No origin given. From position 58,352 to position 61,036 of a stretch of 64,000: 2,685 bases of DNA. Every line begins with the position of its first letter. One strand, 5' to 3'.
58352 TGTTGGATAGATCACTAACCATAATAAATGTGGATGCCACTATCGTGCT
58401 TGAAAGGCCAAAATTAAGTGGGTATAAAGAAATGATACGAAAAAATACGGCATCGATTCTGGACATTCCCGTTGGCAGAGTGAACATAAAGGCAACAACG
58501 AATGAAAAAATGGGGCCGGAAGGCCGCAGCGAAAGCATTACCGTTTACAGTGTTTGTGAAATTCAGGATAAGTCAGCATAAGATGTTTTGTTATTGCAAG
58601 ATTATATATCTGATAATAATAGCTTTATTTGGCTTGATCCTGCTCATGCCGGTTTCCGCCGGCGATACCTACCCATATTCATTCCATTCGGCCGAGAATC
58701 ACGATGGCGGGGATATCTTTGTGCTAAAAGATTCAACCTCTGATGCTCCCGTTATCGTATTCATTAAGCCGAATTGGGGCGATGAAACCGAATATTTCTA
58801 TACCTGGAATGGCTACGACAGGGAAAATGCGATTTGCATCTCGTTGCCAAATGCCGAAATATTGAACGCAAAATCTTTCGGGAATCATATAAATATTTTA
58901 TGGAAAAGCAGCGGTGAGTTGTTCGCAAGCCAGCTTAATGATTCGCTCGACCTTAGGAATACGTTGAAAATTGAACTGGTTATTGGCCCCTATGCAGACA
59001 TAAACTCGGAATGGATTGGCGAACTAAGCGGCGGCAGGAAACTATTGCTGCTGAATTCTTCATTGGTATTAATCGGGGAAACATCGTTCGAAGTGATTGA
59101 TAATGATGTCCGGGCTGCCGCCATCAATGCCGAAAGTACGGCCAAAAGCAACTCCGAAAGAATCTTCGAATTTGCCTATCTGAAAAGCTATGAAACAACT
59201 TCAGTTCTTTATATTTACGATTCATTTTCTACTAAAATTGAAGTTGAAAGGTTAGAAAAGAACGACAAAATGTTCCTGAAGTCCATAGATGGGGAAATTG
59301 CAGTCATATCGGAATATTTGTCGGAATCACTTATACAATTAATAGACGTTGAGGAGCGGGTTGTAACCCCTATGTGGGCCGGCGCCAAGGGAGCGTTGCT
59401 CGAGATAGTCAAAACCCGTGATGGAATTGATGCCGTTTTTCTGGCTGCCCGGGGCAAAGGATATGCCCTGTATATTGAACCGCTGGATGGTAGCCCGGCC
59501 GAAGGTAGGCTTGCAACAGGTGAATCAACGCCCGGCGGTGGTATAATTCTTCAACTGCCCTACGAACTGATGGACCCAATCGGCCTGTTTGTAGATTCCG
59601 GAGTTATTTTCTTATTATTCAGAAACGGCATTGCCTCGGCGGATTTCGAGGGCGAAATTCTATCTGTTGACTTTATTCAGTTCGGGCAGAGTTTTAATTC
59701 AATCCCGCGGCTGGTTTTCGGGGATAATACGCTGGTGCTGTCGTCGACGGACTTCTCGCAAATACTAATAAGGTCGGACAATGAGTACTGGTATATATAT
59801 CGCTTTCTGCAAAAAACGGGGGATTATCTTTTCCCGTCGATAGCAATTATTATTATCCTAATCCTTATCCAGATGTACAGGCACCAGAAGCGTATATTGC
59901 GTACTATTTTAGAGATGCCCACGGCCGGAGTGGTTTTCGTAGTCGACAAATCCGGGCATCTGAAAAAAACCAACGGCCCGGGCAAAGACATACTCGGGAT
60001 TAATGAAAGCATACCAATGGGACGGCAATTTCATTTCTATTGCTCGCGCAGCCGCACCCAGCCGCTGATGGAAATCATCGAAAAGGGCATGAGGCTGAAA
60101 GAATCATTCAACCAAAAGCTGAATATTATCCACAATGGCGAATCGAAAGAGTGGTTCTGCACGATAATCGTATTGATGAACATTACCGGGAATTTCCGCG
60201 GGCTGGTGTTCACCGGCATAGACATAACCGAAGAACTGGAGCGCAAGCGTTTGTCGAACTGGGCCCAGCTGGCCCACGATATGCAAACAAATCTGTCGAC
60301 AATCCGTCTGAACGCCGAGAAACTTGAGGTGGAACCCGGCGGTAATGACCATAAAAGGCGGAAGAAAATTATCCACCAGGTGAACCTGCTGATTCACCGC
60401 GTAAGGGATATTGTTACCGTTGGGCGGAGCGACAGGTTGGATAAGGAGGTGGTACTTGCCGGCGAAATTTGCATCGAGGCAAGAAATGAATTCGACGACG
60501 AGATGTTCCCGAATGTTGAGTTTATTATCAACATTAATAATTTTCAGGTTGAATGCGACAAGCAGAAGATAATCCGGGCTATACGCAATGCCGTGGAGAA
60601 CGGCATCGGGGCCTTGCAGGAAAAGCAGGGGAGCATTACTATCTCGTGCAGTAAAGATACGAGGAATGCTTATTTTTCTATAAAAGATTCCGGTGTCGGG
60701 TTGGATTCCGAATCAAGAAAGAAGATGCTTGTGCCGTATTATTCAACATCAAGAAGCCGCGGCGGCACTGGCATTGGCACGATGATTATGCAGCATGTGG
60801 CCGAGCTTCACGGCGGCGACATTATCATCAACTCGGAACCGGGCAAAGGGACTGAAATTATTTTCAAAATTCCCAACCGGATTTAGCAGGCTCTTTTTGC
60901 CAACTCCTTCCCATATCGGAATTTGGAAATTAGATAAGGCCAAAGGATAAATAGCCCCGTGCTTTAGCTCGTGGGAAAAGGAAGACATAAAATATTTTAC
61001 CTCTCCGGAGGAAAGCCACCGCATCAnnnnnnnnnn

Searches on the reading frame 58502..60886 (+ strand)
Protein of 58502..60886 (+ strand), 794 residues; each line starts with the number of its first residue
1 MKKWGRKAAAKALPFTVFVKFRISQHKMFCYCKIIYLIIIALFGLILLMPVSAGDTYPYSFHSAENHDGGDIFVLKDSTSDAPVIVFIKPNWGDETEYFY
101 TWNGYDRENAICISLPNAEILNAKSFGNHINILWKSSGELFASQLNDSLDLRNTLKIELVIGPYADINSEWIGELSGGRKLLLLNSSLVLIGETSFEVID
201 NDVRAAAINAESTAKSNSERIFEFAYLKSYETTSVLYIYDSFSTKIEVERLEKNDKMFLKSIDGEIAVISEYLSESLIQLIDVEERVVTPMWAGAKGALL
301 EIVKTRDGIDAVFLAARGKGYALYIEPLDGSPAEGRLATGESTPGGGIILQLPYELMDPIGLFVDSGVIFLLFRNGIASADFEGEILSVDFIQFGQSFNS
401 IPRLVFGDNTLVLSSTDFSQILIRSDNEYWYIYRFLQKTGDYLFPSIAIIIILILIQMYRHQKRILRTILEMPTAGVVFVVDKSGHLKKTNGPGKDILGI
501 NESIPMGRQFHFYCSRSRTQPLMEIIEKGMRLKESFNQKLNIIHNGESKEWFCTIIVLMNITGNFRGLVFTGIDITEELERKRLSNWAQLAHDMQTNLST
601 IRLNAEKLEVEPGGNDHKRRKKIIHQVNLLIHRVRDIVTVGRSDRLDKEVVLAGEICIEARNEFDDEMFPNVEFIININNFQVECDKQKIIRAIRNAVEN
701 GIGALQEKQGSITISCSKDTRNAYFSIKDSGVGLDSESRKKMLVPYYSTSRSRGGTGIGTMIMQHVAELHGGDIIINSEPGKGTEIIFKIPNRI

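Call 62: search_protein_families(library=pfam, proteins=[window:58502-60886:+], max_evalue=0.00001)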
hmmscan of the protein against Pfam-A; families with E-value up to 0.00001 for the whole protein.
window:58502-60886:+ (794 aa): 1 family
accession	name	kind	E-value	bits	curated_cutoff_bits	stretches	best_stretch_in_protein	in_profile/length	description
PF02518.31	HATPase_c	-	1.1e-20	74.5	26.4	1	686-792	2-109/111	Histidine kinase-, DNA gyrase B-, and HSP90-like ATPase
